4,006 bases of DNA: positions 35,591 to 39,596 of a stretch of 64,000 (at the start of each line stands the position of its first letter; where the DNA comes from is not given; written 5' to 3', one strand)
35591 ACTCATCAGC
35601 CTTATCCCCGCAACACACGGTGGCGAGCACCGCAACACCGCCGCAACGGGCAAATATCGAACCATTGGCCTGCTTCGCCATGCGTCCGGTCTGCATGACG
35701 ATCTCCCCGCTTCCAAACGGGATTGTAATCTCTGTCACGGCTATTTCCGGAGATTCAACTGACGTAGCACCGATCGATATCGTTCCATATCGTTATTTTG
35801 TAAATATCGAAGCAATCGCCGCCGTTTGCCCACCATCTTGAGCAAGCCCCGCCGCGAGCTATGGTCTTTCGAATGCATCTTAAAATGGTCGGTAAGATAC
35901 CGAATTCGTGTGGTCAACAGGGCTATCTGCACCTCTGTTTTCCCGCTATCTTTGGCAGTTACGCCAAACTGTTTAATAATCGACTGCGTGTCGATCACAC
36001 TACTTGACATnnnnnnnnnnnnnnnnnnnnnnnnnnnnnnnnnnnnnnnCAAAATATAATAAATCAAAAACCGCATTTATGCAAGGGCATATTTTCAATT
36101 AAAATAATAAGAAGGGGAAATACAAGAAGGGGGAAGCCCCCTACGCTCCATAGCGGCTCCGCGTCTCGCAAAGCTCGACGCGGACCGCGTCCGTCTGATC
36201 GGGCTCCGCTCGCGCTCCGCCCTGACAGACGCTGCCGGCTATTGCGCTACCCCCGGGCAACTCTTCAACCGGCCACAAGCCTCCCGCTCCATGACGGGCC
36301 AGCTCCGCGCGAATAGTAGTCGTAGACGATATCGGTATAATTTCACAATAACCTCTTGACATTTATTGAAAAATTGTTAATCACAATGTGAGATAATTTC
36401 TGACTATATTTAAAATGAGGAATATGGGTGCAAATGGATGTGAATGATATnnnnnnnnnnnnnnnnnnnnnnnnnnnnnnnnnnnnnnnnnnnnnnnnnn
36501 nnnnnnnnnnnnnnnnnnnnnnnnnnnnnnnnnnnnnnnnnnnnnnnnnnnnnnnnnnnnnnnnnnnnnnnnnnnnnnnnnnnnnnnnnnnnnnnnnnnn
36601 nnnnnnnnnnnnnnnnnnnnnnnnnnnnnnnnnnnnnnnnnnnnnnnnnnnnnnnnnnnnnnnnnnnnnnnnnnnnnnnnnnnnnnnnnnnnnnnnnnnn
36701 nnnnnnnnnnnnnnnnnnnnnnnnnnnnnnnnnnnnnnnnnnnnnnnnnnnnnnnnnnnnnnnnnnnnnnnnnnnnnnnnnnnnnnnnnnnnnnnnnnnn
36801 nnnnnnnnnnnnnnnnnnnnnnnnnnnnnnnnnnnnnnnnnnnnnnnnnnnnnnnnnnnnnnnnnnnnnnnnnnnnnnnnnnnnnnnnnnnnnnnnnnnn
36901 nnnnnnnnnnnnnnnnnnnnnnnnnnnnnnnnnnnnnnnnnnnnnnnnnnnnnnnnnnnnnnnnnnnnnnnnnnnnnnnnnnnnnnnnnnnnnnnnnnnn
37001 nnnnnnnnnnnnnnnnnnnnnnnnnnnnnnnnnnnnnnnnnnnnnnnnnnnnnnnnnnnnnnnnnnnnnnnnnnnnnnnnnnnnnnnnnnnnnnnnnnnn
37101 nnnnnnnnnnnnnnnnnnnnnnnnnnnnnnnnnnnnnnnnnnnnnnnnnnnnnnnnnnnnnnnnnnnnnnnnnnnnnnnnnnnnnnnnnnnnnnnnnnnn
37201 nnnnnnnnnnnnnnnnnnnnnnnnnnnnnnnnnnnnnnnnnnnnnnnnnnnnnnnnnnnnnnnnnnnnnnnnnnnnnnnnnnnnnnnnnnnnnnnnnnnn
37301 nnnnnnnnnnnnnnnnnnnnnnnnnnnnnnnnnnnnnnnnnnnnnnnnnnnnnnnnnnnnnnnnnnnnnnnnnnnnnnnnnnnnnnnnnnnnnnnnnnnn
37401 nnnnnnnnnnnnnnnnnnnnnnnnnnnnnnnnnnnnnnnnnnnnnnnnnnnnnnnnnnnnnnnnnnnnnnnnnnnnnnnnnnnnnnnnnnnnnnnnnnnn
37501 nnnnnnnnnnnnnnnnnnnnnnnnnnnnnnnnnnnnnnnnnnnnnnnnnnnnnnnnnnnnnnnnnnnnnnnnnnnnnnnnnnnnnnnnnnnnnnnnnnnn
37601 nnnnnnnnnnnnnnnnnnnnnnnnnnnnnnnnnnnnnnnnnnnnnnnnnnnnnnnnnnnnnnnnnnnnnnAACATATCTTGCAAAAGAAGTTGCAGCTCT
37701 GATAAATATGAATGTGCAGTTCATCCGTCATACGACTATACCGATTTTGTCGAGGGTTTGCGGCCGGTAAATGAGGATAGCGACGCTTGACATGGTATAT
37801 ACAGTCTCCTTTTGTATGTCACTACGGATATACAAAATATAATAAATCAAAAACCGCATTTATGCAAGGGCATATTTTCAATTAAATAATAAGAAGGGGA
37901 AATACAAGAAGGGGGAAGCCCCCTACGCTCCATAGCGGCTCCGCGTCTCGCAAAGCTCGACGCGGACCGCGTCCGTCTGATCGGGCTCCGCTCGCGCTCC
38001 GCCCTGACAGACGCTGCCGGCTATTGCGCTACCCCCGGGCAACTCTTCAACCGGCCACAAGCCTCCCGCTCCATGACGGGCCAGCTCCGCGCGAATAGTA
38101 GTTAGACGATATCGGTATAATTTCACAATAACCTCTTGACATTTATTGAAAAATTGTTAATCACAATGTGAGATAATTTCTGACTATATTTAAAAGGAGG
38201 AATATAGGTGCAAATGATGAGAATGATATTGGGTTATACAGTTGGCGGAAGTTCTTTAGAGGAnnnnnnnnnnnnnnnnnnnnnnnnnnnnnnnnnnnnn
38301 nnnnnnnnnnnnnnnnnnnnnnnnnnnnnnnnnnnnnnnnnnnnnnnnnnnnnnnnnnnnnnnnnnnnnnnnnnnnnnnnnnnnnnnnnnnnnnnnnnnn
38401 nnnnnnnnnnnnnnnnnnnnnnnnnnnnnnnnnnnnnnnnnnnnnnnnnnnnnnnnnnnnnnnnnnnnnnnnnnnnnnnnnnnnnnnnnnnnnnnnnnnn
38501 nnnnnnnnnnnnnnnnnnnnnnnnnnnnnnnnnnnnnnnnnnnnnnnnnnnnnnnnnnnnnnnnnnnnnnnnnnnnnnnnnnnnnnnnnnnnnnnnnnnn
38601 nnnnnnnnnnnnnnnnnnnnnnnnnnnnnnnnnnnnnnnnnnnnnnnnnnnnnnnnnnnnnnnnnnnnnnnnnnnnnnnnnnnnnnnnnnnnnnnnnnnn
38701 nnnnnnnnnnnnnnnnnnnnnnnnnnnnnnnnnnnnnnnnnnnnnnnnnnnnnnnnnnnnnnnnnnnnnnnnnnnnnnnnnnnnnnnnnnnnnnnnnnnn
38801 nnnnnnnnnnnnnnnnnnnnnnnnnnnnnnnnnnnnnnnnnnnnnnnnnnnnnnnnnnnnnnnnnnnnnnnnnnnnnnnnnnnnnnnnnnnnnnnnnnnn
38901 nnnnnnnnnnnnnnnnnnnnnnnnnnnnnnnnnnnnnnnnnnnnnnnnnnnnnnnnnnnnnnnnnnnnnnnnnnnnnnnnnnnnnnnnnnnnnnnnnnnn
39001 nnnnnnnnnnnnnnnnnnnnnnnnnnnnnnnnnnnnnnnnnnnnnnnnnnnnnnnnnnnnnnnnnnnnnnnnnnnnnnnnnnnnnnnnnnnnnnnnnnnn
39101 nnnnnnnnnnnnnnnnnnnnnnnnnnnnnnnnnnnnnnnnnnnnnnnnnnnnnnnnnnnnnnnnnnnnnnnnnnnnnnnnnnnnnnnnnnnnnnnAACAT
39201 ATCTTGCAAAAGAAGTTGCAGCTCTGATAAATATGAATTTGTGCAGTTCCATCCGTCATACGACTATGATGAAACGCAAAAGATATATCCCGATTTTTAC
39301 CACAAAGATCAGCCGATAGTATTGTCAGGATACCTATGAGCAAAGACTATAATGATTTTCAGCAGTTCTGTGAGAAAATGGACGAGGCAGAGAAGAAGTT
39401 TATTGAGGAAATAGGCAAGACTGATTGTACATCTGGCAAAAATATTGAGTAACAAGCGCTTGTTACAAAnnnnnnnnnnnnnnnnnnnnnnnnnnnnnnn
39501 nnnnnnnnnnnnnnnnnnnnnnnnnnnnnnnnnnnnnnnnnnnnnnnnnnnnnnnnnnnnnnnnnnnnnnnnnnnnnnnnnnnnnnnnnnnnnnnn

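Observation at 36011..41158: Small defence islet inserted between rpsO and pgm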

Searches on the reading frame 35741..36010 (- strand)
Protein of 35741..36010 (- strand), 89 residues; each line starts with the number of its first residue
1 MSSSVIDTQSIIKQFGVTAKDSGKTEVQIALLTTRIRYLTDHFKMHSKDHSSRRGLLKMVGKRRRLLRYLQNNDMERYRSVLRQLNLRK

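Call 8: search_protein_families(library=pfam, max_evalue=1, proteins=[window:35741-36010:-])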
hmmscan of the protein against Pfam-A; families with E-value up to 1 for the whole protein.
window:35741-36010:- (89 aa): 1 family
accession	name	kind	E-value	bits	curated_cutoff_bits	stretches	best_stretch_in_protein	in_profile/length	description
PF00312.27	Ribosomal_S15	-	1.2e-33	115.5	31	1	9-88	2-81/81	Ribosomal protein S15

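Call 24: find_encoding_contigs(protein=window:35741-36010:-, flank=10000, max_places=10)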
Protein window:35741-36010:- (89 aa): no gene with exactly this product is on record in the collection.

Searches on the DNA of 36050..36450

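Call 60: search_rna_families(source=window, start=36050, end=36450, threshold=evalue, max_evalue=1)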
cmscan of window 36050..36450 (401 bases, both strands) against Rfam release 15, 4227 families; matches with E-value up to 1: 2.
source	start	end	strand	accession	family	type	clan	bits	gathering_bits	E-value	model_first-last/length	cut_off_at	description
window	36107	36196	+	RF02158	NPPA-AS1_3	Gene; lncRNA;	-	14.7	55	0.56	1-108/108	no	NPPA antisense RNA 1 conserved region 3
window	36050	36276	-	RF01946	KCNQ1OT1_1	Gene; lncRNA;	-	9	70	0.26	1-223/464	3'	KCNQ1 overlapping transcript 1 conserved region 1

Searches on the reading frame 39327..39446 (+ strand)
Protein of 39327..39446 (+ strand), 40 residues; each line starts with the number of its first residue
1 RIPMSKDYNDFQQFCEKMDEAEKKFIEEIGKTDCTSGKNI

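Call 8: search_protein_families(library=pfam, max_evalue=1, proteins=[window:39327-39446:+])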
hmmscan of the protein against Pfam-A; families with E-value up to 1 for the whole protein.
window:39327-39446:+ (40 aa): 1 family
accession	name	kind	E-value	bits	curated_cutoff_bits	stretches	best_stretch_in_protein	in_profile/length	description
PF00268.27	Ribonuc_red_sm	-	0.11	12.3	33.6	1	2-29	29-53/281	Ribonucleotide reductase, small chain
